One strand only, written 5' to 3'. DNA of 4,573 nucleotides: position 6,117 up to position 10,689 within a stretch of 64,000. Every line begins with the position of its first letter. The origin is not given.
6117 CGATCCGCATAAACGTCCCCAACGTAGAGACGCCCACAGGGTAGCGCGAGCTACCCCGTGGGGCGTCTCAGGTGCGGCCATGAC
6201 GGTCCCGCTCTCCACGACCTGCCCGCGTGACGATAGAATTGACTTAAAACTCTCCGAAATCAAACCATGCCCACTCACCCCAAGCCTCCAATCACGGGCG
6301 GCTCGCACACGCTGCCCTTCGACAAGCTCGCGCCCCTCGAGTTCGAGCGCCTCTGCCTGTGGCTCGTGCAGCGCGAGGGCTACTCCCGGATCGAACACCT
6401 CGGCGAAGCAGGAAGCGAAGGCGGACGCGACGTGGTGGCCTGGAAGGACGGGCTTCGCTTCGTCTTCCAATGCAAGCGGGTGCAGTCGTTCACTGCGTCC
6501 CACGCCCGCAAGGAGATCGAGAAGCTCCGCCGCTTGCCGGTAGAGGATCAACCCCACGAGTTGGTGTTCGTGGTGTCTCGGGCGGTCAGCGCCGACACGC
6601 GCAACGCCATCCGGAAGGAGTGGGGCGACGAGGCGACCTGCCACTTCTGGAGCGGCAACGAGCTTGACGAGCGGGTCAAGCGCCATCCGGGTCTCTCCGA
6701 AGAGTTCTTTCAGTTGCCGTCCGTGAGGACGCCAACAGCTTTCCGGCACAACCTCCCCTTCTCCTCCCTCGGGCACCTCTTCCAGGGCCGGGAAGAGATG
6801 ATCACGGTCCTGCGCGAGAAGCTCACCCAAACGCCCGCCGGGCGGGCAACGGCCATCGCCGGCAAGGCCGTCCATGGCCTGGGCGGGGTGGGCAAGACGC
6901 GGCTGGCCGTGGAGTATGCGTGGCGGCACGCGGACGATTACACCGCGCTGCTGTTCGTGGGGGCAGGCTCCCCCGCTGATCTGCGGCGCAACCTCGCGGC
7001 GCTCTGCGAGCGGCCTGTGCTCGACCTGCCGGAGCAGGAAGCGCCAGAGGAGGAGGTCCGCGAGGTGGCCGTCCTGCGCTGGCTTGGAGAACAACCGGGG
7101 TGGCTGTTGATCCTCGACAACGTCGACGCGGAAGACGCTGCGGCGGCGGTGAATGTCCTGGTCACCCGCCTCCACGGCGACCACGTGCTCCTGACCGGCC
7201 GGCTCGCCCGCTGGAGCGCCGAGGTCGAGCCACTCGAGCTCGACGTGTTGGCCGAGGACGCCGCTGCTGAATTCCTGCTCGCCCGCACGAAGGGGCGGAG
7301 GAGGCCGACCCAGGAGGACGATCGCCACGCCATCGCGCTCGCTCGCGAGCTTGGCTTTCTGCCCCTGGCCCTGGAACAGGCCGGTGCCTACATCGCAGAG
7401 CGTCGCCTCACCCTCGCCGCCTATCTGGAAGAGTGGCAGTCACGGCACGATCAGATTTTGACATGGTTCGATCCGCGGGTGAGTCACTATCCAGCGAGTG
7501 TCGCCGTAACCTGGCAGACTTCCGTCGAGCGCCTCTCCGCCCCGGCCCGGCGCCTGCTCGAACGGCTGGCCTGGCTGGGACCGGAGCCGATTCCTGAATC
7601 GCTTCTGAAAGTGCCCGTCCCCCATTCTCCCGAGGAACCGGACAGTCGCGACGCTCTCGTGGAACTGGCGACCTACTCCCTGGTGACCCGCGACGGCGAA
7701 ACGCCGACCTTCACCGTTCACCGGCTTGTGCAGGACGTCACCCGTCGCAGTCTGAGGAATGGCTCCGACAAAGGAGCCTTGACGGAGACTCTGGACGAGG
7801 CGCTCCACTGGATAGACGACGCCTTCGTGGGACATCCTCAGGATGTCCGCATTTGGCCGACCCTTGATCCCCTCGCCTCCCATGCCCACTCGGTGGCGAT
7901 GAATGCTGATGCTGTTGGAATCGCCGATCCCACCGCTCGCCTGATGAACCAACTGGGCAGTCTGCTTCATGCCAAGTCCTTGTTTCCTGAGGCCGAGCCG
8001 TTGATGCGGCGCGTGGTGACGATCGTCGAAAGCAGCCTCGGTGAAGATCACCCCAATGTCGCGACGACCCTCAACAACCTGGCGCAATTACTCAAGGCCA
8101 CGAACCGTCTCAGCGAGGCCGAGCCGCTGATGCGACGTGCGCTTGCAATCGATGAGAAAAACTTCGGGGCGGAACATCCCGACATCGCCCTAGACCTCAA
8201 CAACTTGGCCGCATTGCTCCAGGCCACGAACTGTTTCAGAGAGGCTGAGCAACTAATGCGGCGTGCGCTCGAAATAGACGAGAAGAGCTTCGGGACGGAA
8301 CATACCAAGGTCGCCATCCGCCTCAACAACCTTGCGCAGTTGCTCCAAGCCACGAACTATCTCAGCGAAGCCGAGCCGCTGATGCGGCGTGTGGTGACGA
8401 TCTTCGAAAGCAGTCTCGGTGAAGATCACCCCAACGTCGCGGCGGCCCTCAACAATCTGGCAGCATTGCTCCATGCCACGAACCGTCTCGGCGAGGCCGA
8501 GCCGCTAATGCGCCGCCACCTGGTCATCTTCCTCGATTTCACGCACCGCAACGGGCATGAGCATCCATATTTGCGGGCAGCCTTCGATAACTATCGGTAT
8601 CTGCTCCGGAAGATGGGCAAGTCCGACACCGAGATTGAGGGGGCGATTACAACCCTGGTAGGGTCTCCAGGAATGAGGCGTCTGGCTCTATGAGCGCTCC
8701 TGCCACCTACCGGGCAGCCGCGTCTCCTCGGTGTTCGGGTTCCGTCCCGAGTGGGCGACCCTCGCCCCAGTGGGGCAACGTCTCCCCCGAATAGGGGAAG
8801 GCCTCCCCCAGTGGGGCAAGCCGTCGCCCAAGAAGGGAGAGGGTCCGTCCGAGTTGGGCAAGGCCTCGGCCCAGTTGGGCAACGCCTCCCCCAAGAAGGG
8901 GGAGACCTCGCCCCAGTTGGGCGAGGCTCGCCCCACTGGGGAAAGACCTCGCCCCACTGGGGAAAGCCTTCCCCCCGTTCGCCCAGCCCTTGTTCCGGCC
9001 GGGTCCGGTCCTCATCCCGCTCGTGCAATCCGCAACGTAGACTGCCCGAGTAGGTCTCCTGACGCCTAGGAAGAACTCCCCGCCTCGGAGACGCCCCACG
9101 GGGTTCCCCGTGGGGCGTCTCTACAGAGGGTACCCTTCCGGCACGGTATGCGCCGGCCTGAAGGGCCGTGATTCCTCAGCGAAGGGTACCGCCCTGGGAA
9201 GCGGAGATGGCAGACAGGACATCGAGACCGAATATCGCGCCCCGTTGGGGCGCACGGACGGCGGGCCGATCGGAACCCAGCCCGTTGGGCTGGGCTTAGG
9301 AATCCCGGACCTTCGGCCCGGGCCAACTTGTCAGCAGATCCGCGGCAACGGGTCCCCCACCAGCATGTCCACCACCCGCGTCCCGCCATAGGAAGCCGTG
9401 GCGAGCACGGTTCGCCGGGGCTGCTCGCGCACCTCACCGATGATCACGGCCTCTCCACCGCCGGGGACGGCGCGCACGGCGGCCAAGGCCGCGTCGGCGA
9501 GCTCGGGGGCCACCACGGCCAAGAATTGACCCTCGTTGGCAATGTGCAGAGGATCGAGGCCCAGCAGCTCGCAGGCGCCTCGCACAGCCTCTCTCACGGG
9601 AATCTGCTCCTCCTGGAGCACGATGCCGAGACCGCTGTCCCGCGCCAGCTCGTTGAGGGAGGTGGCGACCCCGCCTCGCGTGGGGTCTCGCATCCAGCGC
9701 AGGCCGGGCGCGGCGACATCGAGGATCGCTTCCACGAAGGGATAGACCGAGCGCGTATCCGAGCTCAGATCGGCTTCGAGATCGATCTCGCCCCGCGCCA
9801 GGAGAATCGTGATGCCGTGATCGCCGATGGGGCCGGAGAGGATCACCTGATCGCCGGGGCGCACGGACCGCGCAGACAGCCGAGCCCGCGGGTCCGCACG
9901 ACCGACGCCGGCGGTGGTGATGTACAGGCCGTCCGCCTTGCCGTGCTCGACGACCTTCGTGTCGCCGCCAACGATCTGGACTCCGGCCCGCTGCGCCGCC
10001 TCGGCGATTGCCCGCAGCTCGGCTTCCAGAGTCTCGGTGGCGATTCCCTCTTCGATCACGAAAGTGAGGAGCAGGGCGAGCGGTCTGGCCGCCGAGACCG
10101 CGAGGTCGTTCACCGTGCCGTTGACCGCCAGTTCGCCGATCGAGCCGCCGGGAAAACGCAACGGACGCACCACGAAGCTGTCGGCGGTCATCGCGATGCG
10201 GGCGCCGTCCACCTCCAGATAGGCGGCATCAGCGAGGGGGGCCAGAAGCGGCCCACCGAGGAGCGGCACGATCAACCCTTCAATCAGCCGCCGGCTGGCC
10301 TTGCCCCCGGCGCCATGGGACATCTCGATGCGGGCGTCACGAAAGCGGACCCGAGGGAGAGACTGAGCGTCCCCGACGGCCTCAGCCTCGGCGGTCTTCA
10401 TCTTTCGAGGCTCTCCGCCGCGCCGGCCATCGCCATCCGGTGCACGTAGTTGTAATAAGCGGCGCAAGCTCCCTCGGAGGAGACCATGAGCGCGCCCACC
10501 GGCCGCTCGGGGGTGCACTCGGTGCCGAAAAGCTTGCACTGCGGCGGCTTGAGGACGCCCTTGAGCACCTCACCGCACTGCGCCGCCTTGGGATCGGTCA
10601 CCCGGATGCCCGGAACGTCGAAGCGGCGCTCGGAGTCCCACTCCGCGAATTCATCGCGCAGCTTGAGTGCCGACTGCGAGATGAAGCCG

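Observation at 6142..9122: Mrr-nuclease/NB-ARC/TPR STAND NTPase inserted in the hydrogenase maturation locus and bracketed by identical REP-like hairpins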

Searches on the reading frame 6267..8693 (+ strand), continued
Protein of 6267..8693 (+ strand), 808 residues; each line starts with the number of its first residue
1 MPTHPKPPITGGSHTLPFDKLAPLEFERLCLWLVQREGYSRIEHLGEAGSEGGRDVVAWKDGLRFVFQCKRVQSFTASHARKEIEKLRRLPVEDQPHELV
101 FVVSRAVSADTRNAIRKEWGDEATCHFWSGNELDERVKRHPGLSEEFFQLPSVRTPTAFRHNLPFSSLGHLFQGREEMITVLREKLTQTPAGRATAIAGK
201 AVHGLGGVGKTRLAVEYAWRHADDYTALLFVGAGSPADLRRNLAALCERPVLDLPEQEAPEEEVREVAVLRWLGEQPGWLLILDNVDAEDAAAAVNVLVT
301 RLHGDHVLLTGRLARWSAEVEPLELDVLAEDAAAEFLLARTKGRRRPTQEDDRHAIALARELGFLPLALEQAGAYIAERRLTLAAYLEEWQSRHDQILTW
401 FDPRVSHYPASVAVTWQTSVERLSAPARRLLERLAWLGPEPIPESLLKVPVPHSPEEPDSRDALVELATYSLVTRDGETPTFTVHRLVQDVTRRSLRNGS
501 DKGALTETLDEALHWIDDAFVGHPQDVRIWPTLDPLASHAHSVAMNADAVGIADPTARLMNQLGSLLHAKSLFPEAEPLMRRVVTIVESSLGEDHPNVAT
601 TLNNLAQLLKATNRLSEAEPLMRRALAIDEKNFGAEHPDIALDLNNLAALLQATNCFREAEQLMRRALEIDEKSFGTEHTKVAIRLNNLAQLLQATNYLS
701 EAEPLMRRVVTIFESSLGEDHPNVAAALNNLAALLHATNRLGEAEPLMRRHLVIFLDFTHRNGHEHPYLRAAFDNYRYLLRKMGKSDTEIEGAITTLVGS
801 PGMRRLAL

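Call 55: list_cluster_members(proteins=[P0001, P0013, P0029])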
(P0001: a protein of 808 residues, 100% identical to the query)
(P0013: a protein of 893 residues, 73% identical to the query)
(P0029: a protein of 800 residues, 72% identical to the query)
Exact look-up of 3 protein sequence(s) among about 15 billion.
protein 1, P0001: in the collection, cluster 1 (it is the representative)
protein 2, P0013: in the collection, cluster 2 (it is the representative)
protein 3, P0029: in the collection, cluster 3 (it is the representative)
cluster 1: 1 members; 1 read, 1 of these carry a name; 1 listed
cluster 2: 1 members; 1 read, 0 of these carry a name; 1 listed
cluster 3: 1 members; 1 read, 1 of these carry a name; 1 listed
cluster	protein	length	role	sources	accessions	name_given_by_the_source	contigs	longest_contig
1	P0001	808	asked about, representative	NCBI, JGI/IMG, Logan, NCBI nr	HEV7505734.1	MAG TPA: tetratricopeptide repeat protein [Thermoanaerobaculia bacterium] | tetratricopeptide (TPR) repeat protein | tetratricopeptide repeat protein [Thermoanaerobaculia bacterium]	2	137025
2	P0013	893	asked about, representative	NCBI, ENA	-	-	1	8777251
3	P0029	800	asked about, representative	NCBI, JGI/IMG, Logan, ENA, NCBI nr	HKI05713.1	MAG TPA: tetratricopeptide repeat protein [Thermoanaerobaculia bacterium] | tetratricopeptide repeat protein [Thermoanaerobaculia bacterium]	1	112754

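Call 59: search_protein_families(library=ncbifam, proteins=[window:6267-8693:+], max_evalue=0.01)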
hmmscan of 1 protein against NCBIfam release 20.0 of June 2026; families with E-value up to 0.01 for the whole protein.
window:6267-8693:+ (808 aa): 5 families
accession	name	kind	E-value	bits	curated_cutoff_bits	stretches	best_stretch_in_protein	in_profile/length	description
NF040586.1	FxSxx_TPR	equivalog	1e-86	292.2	300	2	172-540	8-371/830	FxSxx-COOH system tetratricopeptide repeat protein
NF033920.0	C39_PA2778_fam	equivalog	6.5e-07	29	150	0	636-670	219-253/255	PA2778 family cysteine peptidase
NF041399.1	XopAD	subfamily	0.00014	19.2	2000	1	561-740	711-889/2133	XopAD/skwp family type III secretion system effector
TIGR03939.1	PGA_TPR_OMP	equivalog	0.00015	20.2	366.65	1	575-709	374-499/800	poly-beta-1,6 N-acetyl-D-glucosamine export porin PgaA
NF006607.0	PRK09169.1-1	subfamily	0.00041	17.1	4152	1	568-732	357-521/2974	hypothetical protein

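Call 84: find_encoding_contigs(protein=P0005, flank=6000, max_places=2)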
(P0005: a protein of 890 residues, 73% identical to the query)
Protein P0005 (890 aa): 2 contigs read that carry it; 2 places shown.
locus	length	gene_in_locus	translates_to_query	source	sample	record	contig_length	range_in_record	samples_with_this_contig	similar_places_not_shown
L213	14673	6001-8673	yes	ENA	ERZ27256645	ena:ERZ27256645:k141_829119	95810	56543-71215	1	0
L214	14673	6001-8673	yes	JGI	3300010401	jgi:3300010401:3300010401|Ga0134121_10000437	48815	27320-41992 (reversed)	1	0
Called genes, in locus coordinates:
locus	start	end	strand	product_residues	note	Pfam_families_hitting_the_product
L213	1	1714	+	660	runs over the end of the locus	PF25174:Beta-prop_THOC3 (weak), PF00561:Abhydrolase_1 (faint), PF02897:Peptidase_S9_N (weak), PF00930:DPPIV_N (faint), PF26549:Tricorn_N, PF26550:Tricorn_2nd, PF00326:Peptidase_S9, PF01738:DLH (weak), +3 more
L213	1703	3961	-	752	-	PF00708:Acylphosphatase, PF07503:zf-HYPF, PF01300:Sua5_yciO_yrdC, PF17788:HypF_C, PF22521:HypF_C_2, PF02782:FGGY_C (weak)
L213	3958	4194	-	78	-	PF00462:Glutaredoxin, PF13417:GST_N_3, PF13409:GST_N_2 (weak)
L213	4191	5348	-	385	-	PF01380:SIS (faint), PF13580:SIS_2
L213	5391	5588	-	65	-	-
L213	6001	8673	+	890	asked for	PF04471:Mrr_cat, PF25000:DUF7779, PF13424:TPR_12, PF24885:TPR_NPHP3, PF13374:TPR_10, PF13424:TPR_12, PF13374:TPR_10, PF13424:TPR_12, +19 more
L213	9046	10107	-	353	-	PF00586:AIRS, PF02769:AIRS_C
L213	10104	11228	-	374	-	PF01924:HypD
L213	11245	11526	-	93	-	PF01455:HupF_HypC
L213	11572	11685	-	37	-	-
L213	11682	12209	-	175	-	PF01750:HycI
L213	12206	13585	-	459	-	-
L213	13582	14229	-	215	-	PF19562:DUF6084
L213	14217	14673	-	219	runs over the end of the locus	PF19372:DUF5947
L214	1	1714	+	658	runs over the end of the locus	PF07676:PD40 (faint), PF26549:Tricorn_N, PF26550:Tricorn_2nd (faint), PF25174:Beta-prop_THOC3 (faint), PF20434:BD-FAE (weak), PF00326:Peptidase_S9, PF02129:Peptidase_S15 (weak), PF01738:DLH (weak), +1 more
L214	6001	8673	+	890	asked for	PF04471:Mrr_cat, PF25000:DUF7779, PF13424:TPR_12, PF24885:TPR_NPHP3, PF13374:TPR_10, PF13424:TPR_12, PF13374:TPR_10, PF13424:TPR_12, +19 more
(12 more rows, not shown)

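Call 85: find_encoding_contigs(protein=P0006, flank=6000, max_places=2)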
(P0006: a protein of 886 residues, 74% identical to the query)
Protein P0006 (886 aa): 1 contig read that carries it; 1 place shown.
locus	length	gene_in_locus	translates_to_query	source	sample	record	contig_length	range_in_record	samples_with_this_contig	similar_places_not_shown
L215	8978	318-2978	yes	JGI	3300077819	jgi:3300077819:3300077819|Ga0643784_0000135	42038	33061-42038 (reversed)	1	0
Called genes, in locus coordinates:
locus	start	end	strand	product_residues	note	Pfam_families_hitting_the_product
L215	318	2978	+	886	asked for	PF04471:Mrr_cat, PF25000:DUF7779, PF24885:TPR_NPHP3, PF13424:TPR_12, PF17874:TPR_MalT, PF13424:TPR_12, PF13374:TPR_10, PF13424:TPR_12, +17 more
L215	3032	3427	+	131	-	-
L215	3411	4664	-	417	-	-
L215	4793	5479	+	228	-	PF00072:Response_reg, PF00486:Trans_reg_C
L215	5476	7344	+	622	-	PF00512:HisKA, PF02518:HATPase_c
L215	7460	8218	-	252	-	PF03807:F420_oxidored, PF14748:P5CR_dimer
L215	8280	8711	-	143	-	-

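Call 86: find_encoding_contigs(protein=P0008, flank=6000, max_places=2)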
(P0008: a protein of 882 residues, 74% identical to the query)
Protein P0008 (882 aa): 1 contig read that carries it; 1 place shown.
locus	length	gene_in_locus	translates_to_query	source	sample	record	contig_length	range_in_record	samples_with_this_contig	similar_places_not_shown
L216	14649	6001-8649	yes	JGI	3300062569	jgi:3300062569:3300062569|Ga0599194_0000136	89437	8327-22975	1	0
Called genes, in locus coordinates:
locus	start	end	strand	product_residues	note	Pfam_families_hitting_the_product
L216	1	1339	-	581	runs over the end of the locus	PF01839:FG-GAP (faint), PF13517:FG-GAP_3, PF07593:UnbV_ASPIC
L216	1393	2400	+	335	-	PF00795:CN_hydrolase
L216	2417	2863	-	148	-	-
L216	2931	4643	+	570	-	PF04389:Peptidase_M28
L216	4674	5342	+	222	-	-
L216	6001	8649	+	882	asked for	PF04471:Mrr_cat, PF25000:DUF7779, PF24885:TPR_NPHP3, PF13424:TPR_12, PF13374:TPR_10, PF13424:TPR_12, PF13374:TPR_10, PF13424:TPR_12, +20 more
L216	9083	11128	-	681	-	PF12770:CHAT, PF03781:FGE-sulfatase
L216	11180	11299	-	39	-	-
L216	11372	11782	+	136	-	-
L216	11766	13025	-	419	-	-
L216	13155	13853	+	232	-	PF00072:Response_reg, PF00486:Trans_reg_C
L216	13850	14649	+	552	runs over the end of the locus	PF00512:HisKA, PF02518:HATPase_c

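Call 93: find_encoding_contigs(protein=P0014, flank=5000, max_places=1)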
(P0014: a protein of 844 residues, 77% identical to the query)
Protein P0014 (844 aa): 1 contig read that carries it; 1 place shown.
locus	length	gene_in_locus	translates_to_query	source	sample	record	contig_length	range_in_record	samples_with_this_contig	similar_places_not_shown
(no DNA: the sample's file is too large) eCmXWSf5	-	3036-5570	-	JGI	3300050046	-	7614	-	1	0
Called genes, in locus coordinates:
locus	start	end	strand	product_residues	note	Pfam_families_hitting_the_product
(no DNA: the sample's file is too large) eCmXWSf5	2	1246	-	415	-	?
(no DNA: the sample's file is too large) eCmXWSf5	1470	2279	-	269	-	PF13505:OMP_b-brl (weak)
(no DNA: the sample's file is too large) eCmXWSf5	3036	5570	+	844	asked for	PF04471:Mrr_cat, PF25000:DUF7779, PF24885:TPR_NPHP3, PF13424:TPR_12, PF13374:TPR_10, PF13424:TPR_12, PF24885:TPR_NPHP3, PF13374:TPR_10, +15 more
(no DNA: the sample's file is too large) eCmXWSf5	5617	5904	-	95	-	PF03683:UPF0175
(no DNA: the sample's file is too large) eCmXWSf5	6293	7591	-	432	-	PF01979:Amidohydro_1, PF07969:Amidohydro_3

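Call 94: find_encoding_contigs(protein=P0003, flank=5000, max_places=1)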
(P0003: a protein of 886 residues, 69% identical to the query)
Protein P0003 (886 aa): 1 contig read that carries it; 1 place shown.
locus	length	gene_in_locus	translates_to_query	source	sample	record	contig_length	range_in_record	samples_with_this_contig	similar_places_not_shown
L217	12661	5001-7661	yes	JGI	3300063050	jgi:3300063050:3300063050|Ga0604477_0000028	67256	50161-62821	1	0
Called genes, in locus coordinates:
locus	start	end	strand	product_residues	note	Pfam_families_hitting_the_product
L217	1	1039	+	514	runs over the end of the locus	PF00082:Peptidase_S8 (weak)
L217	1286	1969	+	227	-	-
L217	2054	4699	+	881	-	PF03176:MMPL, PF02460:Patched, PF12349:Sterol-sensing, PF03176:MMPL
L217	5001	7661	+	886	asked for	PF04471:Mrr_cat, PF25000:DUF7779, PF17874:TPR_MalT, PF24885:TPR_NPHP3, PF13424:TPR_12, PF13374:TPR_10, PF13424:TPR_12, PF13424:TPR_12, +19 more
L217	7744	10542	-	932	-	PF13620:CarboxypepD_reg, PF13715:CarbopepD_reg_2, PF17210:SdrD_B (weak), PF07715:Plug, PF25183:OMP_b-brl_4, PF00593:TonB_dep_Rec_b-barrel, PF25183:OMP_b-brl_4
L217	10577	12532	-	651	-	PF03707:MHYT, PF02518:HATPase_c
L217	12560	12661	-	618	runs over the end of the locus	PF01663:Phosphodiest, PF13428:TPR_14 (faint), PF13432:TPR_16 (faint), PF07719:TPR_2 (faint), PF00515:TPR_1 (faint), PF13424:TPR_12 (faint), PF13414:TPR_11 (faint), PF13371:TPR_9, +2 more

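Call 95: find_encoding_contigs(protein=P0010, flank=5000, max_places=1)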
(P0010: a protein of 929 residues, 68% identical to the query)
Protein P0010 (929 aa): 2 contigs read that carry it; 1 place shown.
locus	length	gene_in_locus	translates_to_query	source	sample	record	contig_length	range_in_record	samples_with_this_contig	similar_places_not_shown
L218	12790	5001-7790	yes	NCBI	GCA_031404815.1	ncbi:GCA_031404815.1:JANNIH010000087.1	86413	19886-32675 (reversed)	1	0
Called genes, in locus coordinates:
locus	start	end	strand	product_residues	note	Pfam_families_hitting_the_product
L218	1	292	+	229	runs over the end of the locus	PF04893:Yip1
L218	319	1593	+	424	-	PF25917:BSH_RND, PF25919:BSH_CusB (weak), PF25984:BSH_YknX (weak), PF25876:HH_MFP_RND (weak), PF25954:Beta-barrel_RND_2, PF25990:Beta-barrel_YknX, PF26002:Beta-barrel_AprE, PF25975:CzcB_C, +2 more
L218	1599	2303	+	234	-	PF02463:SMC_N (faint), PF00005:ABC_tran, PF13304:AAA_21 (weak)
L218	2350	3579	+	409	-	PF12704:MacB_PCD, PF02687:FtsX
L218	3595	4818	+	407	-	PF12704:MacB_PCD, PF02687:FtsX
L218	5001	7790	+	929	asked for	PF04471:Mrr_cat, PF25000:DUF7779, PF24885:TPR_NPHP3, PF13424:TPR_12, PF13374:TPR_10, PF13424:TPR_12, PF13424:TPR_12, PF24885:TPR_NPHP3, +19 more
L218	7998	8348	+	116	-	PF01909:NTP_transf_2, PF18765:Polbeta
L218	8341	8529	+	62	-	-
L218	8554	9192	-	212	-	PF02661:Fic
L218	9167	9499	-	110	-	-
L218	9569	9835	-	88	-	-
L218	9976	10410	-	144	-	-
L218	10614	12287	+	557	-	PF01268:FTHFS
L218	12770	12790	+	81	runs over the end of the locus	-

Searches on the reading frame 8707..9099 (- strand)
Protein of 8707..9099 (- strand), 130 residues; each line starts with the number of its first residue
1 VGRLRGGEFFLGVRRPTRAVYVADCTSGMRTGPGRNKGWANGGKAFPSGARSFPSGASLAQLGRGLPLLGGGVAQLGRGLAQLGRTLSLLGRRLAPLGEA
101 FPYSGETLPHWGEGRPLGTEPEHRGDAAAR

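Call 9: search_protein_families(library=pfam, proteins=[window:8707-9099:-], max_evalue=0.001)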
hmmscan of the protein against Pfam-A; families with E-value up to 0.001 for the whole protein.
window:8707-9099:- (130 aa): 0 families

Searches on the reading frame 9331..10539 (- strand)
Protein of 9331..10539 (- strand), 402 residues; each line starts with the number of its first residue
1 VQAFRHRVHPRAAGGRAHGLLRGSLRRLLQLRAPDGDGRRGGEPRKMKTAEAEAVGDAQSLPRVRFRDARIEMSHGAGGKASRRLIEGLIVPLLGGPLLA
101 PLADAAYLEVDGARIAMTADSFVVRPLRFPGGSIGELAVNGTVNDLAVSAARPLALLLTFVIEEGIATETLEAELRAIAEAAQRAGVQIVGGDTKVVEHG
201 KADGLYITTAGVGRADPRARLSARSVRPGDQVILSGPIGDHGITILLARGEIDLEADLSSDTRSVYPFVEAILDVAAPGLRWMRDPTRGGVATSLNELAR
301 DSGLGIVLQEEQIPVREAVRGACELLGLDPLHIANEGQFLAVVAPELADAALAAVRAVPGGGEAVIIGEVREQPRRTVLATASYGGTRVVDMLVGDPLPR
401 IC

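Call 9: search_protein_families(library=pfam, proteins=[window:9331-10539:-], max_evalue=0.001)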
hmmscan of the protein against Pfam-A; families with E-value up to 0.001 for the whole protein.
window:9331-10539:- (402 aa): 2 families
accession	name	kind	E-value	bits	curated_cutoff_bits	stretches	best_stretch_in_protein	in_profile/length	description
PF02769.27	AIRS_C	-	2.9e-26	93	23.1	1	227-377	1-152/156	AIR synthase related protein, C-terminal domain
PF00586.29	AIRS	-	1e-20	74.7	24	1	104-214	3-111/112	AIR synthase related protein, N-terminal domain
